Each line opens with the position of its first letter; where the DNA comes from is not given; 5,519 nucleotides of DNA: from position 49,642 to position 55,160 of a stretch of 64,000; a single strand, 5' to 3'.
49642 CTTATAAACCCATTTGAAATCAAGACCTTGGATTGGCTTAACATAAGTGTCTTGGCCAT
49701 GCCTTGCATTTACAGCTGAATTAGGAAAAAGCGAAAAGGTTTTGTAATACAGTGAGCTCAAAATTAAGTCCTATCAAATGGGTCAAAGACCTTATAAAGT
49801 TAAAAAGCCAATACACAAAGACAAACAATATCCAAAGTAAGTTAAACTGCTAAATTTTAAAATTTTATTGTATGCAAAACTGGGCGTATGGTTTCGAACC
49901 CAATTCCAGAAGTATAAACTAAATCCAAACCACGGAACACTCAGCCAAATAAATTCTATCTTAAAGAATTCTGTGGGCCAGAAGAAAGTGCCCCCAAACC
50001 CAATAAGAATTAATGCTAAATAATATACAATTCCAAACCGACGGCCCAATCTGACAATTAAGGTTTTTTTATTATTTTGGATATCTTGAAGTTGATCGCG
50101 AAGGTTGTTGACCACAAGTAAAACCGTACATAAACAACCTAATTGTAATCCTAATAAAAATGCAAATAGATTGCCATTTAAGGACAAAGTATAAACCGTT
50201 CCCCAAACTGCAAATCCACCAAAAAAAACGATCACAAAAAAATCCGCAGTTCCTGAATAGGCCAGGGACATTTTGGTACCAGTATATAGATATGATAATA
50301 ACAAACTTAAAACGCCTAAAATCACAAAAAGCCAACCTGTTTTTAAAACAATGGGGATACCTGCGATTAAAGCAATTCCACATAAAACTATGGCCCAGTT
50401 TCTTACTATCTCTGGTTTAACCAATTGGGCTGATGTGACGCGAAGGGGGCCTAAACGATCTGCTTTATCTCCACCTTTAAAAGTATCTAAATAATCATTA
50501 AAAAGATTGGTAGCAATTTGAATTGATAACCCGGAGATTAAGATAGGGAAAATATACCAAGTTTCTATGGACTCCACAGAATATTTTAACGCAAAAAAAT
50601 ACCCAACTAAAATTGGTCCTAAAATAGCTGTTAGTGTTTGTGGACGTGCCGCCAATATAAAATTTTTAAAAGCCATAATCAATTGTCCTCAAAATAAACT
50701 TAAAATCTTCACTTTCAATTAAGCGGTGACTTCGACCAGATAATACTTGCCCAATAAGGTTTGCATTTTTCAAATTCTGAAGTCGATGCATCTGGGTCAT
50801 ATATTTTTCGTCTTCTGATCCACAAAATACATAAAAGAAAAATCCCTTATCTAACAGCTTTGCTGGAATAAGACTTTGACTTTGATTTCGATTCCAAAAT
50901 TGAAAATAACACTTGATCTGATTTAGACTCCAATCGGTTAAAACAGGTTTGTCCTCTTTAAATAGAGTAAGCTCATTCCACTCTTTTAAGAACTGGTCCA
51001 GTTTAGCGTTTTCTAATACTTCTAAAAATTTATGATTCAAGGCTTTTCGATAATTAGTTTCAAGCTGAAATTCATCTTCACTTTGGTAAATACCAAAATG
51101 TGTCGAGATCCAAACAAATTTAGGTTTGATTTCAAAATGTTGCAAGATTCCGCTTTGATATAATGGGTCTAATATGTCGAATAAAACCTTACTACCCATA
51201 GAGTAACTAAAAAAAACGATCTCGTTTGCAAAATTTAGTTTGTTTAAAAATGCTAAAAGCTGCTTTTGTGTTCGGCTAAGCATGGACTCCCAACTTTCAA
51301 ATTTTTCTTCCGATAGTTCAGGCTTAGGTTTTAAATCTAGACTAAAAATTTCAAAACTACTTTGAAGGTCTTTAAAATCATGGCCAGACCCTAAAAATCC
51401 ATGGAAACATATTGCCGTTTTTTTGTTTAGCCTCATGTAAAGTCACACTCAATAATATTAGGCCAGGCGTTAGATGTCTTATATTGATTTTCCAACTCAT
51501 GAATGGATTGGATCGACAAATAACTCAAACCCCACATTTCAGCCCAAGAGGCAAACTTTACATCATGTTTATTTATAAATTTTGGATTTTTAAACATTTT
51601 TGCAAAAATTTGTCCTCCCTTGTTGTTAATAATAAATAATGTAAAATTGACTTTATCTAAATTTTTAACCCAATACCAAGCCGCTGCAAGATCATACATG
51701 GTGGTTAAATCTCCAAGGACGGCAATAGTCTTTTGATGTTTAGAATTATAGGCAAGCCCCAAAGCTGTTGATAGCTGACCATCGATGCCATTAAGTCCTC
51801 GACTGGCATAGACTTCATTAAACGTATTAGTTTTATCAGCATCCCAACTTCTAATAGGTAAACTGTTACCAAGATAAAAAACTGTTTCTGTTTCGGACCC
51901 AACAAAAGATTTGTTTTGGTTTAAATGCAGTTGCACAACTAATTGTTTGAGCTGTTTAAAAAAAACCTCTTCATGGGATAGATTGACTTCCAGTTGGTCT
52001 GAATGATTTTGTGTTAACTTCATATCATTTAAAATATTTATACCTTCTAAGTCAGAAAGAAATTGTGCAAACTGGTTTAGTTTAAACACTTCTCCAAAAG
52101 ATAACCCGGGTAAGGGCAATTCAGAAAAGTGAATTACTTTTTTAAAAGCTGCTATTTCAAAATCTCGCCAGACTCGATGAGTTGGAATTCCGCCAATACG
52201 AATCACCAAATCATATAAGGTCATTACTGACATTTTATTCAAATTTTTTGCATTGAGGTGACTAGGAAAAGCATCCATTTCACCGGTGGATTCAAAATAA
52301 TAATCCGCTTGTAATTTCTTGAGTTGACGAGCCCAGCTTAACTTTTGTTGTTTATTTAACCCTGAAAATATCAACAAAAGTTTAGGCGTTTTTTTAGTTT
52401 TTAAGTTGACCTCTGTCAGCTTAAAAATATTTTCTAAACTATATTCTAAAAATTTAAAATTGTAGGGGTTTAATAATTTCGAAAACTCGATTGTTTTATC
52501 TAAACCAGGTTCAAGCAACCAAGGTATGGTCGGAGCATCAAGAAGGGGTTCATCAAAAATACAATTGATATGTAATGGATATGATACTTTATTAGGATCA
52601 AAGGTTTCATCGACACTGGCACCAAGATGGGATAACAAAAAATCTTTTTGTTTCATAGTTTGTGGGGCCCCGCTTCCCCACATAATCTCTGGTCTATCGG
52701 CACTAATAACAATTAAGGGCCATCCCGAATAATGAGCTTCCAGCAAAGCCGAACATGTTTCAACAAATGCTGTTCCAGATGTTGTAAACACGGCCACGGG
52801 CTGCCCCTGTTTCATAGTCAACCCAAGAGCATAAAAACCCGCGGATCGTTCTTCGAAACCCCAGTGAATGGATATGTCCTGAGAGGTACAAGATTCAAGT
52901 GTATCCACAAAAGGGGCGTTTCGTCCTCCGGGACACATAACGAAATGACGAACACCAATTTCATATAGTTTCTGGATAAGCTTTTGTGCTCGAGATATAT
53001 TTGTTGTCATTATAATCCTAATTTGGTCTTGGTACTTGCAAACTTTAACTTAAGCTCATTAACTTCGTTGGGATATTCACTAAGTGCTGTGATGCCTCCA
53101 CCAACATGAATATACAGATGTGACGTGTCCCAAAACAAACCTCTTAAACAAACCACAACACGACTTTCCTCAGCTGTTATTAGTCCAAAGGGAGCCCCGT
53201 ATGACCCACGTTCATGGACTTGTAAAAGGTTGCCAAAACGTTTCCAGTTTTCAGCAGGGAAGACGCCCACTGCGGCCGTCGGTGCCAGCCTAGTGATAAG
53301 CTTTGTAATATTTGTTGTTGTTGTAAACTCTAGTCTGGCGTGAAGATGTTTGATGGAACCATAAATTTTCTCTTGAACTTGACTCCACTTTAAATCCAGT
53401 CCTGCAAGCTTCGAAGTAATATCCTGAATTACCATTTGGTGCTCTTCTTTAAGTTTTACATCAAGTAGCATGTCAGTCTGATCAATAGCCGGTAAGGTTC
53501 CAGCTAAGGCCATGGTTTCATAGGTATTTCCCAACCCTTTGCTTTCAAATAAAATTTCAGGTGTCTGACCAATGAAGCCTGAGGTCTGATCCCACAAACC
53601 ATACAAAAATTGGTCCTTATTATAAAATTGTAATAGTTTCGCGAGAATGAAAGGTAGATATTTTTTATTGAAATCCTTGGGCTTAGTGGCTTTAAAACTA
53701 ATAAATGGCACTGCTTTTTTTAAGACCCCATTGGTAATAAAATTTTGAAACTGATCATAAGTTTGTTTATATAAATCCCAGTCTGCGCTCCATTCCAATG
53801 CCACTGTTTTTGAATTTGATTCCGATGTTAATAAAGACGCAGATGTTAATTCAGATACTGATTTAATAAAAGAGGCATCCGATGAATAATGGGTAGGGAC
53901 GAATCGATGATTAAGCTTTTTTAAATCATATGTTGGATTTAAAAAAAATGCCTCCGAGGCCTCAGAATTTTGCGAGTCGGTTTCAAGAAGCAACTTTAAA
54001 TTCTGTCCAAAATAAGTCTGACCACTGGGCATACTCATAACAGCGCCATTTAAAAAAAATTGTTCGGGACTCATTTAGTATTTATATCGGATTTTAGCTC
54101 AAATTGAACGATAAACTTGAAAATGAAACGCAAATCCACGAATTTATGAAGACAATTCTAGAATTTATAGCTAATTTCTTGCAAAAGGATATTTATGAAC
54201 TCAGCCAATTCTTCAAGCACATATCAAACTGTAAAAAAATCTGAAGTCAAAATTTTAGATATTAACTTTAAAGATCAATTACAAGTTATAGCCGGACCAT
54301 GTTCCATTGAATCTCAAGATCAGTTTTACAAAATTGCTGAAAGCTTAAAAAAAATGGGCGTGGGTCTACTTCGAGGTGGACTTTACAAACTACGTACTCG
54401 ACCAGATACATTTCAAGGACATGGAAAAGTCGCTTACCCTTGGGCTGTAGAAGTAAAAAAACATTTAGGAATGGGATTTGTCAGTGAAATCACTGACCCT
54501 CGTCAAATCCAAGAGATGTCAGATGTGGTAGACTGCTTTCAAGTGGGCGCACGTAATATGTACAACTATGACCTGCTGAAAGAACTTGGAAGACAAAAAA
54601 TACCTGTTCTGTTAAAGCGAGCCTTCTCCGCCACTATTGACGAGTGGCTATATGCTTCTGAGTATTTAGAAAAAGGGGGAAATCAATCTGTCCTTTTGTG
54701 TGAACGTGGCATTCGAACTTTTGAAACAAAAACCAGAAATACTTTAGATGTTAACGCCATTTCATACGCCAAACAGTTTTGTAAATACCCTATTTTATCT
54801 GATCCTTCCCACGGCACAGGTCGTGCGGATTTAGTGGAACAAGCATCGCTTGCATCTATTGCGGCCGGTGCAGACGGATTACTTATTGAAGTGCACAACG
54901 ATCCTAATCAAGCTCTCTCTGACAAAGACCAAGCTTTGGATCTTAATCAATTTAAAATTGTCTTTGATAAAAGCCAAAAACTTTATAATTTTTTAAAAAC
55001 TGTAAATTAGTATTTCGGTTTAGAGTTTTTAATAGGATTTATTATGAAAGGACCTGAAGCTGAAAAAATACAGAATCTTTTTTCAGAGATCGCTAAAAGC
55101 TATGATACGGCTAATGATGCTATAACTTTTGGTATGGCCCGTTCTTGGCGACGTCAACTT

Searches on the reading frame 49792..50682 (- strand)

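Call 45: search_protein_families(library=pfam, proteins=[window:49792-50682:-], max_evalue=0.000001)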
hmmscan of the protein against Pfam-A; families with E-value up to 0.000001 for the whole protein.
window:49792-50682:- (296 aa): 1 family
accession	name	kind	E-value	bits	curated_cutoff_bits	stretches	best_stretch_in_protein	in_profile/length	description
PF01040.23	UbiA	-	3.1e-24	86.1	34.2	1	21-278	2-248/250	UbiA prenyltransferase family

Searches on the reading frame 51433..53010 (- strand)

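Call 45: search_protein_families(library=pfam, proteins=[window:51433-53010:-], max_evalue=0.000001)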
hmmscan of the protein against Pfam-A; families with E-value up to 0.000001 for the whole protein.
window:51433-53010:- (525 aa): 1 family
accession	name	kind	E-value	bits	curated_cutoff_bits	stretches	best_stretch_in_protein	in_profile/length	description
PF02776.23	TPP_enzyme_N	-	2.9e-20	72.7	26.8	1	8-122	4-117/119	Thiamine pyrophosphate enzyme, N-terminal TPP binding domain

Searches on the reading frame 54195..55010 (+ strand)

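Call 16: search_protein_families(library=pfam, proteins=[window:54195-55010:+], max_evalue=0.01)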
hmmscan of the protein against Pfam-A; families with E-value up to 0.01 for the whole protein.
window:54195-55010:+ (271 aa): 2 families
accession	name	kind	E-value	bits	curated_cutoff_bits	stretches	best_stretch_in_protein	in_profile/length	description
PF00793.26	DAHP_synth_1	-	1.2e-68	231.4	25.5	1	27-255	16-256/270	DAHP synthetase I family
PF03102.20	NeuB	-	2.4e-05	24.3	22.1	1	87-260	64-229/241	NeuB family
